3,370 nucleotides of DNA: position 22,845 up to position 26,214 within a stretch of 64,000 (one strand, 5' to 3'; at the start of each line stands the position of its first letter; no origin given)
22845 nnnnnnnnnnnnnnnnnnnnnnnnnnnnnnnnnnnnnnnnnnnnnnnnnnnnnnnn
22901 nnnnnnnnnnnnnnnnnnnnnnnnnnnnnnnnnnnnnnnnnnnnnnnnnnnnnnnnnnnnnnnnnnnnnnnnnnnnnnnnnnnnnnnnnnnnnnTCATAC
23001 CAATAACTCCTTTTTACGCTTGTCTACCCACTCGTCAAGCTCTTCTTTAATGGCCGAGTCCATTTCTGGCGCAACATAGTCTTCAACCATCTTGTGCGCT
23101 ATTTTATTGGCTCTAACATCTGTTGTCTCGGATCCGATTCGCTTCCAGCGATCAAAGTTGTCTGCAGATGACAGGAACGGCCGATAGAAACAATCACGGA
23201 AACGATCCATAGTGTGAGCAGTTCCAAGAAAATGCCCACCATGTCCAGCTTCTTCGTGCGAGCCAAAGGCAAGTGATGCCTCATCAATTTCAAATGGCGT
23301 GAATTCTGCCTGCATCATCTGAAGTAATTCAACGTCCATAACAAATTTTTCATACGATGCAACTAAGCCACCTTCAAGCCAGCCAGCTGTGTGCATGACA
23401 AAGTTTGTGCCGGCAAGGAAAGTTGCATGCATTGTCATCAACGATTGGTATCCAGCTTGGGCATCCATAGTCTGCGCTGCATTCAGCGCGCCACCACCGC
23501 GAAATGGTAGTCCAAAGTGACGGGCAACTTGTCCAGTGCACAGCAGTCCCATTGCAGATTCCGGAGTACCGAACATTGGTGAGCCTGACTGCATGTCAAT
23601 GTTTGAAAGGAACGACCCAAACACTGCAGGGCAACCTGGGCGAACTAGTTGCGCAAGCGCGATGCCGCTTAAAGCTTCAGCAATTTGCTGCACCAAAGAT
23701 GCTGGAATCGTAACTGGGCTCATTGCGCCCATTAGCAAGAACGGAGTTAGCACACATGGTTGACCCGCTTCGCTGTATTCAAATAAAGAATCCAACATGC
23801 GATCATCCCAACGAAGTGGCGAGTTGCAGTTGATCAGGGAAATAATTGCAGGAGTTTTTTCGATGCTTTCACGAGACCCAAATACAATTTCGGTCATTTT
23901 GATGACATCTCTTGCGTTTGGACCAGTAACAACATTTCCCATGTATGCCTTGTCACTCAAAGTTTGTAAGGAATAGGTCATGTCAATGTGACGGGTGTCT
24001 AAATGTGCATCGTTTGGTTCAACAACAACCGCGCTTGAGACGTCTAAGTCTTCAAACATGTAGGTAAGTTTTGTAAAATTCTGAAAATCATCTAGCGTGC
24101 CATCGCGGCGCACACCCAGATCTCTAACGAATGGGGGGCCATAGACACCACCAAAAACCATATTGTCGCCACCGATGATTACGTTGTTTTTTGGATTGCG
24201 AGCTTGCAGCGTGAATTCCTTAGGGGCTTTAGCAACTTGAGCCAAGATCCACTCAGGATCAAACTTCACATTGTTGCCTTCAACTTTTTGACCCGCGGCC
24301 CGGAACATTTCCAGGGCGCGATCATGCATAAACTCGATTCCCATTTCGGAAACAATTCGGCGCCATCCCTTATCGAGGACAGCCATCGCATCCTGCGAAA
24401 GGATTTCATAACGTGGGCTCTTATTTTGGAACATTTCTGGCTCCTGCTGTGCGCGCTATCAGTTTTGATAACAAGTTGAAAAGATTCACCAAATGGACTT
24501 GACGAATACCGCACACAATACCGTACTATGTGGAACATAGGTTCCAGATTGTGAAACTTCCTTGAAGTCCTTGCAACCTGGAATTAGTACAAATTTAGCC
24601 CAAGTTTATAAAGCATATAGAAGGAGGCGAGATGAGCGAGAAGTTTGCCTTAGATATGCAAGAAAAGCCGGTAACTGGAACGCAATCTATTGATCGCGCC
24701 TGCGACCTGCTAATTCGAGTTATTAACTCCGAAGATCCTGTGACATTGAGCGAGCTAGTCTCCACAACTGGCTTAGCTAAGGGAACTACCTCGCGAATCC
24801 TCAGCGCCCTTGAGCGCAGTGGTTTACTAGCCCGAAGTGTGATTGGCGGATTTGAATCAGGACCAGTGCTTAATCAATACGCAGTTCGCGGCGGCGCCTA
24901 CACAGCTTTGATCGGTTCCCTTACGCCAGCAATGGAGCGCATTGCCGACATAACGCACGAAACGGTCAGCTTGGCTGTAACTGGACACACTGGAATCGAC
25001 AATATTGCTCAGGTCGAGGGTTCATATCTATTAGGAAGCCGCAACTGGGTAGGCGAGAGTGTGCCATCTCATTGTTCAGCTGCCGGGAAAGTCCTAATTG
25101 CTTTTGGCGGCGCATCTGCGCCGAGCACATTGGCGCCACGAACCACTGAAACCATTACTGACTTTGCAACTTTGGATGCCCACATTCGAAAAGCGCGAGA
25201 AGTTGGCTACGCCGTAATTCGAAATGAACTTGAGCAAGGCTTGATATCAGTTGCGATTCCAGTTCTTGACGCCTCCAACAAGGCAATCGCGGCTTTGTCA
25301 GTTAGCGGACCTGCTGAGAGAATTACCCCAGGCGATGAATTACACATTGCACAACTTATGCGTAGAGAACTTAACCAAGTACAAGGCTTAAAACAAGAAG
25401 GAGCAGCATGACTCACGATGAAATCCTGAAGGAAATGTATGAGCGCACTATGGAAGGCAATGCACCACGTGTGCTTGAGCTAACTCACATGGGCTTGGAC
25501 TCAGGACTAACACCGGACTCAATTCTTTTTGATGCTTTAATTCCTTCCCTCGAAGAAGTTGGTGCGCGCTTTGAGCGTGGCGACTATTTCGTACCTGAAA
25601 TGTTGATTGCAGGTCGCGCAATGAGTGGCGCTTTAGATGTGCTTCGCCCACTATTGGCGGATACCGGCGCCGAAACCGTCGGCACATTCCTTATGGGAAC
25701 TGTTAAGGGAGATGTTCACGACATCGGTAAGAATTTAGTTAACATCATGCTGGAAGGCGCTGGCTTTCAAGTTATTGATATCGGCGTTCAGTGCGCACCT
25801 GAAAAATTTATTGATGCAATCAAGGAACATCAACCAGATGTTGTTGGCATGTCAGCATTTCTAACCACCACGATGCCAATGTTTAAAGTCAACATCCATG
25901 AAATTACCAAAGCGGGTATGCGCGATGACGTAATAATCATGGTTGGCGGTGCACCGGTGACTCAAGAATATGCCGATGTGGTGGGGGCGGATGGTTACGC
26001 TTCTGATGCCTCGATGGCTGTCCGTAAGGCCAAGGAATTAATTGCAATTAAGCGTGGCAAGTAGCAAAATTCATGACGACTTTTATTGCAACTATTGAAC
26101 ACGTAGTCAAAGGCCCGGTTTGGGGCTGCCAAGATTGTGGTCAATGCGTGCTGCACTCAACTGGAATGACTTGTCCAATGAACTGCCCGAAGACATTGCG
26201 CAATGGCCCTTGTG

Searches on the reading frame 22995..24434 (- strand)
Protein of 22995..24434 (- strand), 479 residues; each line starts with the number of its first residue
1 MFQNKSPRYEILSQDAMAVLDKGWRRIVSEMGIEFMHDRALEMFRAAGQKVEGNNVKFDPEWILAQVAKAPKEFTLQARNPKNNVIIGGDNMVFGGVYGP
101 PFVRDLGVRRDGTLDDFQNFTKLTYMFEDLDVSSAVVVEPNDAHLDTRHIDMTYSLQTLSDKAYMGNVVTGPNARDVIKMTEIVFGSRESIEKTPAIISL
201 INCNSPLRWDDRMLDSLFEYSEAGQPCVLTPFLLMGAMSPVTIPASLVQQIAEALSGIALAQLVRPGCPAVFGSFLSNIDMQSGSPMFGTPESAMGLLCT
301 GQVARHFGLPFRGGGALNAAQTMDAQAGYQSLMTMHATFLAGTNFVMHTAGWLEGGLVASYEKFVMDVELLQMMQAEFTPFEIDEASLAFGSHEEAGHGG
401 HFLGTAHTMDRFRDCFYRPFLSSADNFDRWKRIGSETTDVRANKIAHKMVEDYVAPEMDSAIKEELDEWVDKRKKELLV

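Call 5: search_protein_families(library=pfam, proteins=[window:22995-24434:-])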
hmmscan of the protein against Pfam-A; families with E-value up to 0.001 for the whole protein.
window:22995-24434:- (479 aa): 1 family
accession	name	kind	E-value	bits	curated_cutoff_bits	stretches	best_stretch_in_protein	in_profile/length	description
PF06253.16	MTTB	-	6.1e-187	622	25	1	3-477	25-499/500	Trimethylamine methyltransferase (MTTB)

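Call 57: search_protein_families(library=ncbifam, proteins=[window:22995-24434:-], max_evalue=1e-10)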
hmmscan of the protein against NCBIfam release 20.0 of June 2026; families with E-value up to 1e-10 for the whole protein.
window:22995-24434:- (479 aa): 1 family
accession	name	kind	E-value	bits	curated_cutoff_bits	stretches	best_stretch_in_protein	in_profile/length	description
TIGR02369.2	trimeth_pyl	equivalog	3.3e-80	269.9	525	1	10-472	4-467/469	[trimethylamine--corrinoid protein] Co-methyltransferase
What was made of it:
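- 22995..24434 (-): Non-pyrrolysine MttB-superfamily methyltransferase (MtgB-like quaternary amine:corrinoid methyltransferase), transcribed divergently. calls 5, 57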

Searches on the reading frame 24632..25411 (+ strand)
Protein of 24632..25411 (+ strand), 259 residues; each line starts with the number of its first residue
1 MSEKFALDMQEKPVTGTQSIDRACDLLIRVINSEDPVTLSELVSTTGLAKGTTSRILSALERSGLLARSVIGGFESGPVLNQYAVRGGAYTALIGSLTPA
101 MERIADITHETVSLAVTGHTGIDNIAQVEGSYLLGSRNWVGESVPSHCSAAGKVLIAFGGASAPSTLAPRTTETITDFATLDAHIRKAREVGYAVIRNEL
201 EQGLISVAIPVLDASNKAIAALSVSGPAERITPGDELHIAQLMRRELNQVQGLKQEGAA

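Call 3: search_protein_families(library=pfam, proteins=[window:24632-25411:+])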
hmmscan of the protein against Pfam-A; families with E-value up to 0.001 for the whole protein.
window:24632-25411:+ (259 aa): 5 families
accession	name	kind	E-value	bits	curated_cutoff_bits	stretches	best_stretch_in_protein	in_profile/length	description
PF01614.24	IclR_C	-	4.5e-31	108.2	24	1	93-243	9-165/174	Bacterial transcriptional regulator IclR C-terminal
PF09339.16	HTH_IclR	-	2.8e-09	37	22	1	19-68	1-50/52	IclR helix-turn-helix domain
PF12802.13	MarR_2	-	6.9e-07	29.8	27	1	23-68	7-52/61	MarR family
PF01047.28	MarR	-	1.4e-05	25.3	24.6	1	28-69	9-50/59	MarR family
PF25213.1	HVO_A0261_N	-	0.00059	20.1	35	0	33-69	21-57/86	HVO_A0261 N-terminal domain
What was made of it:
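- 24632..25411 (+): IclR-family regulator, first gene of the + strand operon. call 3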

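Call 4: search_protein_families(library=ncbifam, proteins=[window:24632-25411:+])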
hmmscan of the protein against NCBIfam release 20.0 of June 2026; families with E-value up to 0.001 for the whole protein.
window:24632-25411:+ (259 aa): 6 families
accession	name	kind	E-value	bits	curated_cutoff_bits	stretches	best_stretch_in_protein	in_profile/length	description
TIGR02431.1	pcaR_pcaU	subfamily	3.1e-33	115.1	284.75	1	19-235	7-228/248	beta-ketoadipate pathway transcriptional regulators, PcaR/PcaU/PobR family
NF045644.1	TransRegBhcR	equivalog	2.3e-29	102.5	350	1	13-249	18-260/267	HTH-type transcriptional regulator BhcR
NF008601.2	PRK11569.1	equivalog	9.7e-21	74.1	380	1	13-237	22-255/276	glyoxylate bypass operon transcriptional repressor IclR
NF011671.1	PRK15090.1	equivalog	3.8e-20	72.2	275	1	27-246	19-245/256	DNA-binding transcriptional regulator KdgR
NF007548.0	PRK10163.1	equivalog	4e-16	58.9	406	1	15-244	19-255/271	HTH-type transcriptional repressor AllR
NF007342.0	PRK09834.1-4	equivalog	0.00015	20.8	251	0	16-222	10-223/263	DNA-binding transcriptional regulator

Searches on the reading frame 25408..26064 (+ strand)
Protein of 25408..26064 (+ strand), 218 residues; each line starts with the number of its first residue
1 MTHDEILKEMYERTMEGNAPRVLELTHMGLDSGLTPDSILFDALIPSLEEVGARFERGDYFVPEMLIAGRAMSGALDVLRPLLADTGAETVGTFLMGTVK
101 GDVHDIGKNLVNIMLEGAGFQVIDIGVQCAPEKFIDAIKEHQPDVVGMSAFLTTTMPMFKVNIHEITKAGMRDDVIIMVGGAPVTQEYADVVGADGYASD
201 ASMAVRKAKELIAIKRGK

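Call 3: search_protein_families(library=pfam, proteins=[window:25408-26064:+])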
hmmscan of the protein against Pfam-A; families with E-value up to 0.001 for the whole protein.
window:25408-26064:+ (218 aa): 2 families
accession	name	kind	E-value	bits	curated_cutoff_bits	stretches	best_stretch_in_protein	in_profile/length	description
PF02310.24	B12-binding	-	3.8e-30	104.6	32.1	1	93-205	2-120/121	B12 binding domain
PF02607.22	B12-binding_2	-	1.8e-16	60.5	23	1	7-79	2-73/74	B12 binding domain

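Call 4: search_protein_families(library=ncbifam, proteins=[window:25408-26064:+])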
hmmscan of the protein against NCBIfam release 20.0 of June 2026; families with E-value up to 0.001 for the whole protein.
window:25408-26064:+ (218 aa): 15 families
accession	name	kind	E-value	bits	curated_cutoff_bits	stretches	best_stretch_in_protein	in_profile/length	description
NF047996.1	corrin_MtgC_2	exception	2.7e-60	203.4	370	1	4-212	2-210/212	glycine betaine-specific corrinoid protein MtgC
NF041607.1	dimeth_corrin_MtbC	equivalog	1.5e-55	187.9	350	1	22-211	13-202/203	dimethylamine corrinoid protein MtbC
TIGR02370.1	pyl_corrinoid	subfamily_domain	8.7e-50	168.8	215.3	1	15-204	7-197/197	methyltransferase cognate corrinoid protein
NF047995.1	corrinoid_MtgC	exception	8.8e-46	156.1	310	1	5-213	3-214/215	glycine betaine-specific corrinoid protein MtgC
TIGR02082.1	metH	equivalog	2.1e-36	125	1010.85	1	27-212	667-858/1182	methionine synthase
NF040669.1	MtaC2_Meth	equivalog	1.8e-34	119.3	450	1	3-207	39-241/267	methanol--corrinoid protein MtaC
NF040655.1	MtaC_Meth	equivalog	2.8e-30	105.2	420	1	2-212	31-238/253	methanol--corrinoid protein MtaC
NF007024.0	PRK09490.1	equivalog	8.4e-29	100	1497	1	42-211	697-875/1234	methionine synthase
NF002612.0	PRK02261.1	equivalog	4.3e-14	52.3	110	1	93-184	5-95/148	methylaspartate mutase subunit S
TIGR01501.1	MthylAspMutase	equivalog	4.1e-11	42.8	135.8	1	93-188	3-99/134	methylaspartate mutase subunit S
TIGR00640.1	acid_CoA_mut_C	subfamily_domain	3.1e-09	36.9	57.45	1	100-189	11-99/132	methylmalonyl-CoA mutase C-terminal domain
NF040743.1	ornith_mutase_E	equivalog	5.3e-08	31.3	800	1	95-208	599-719/730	D-ornithine 4,5-aminomutase subunit OraE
NF052513.1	TransRegCarH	equivalog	1.6e-06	27.6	400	1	12-195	89-262/274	HTH-type transcriptional repressor CarH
NF052385.1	Lys_5_6_beta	equivalog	1.8e-05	24.5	280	1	119-204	138-226/241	lysine 5,6-aminomutase subunit beta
NF006944.0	PRK09426.1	equivalog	5.7e-05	21.2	876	1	98-191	596-688/721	methylmalonyl-CoA mutase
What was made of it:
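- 25408..26064 (+): mtgC-like corrinoid (B12-binding) protein. calls 3, 4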
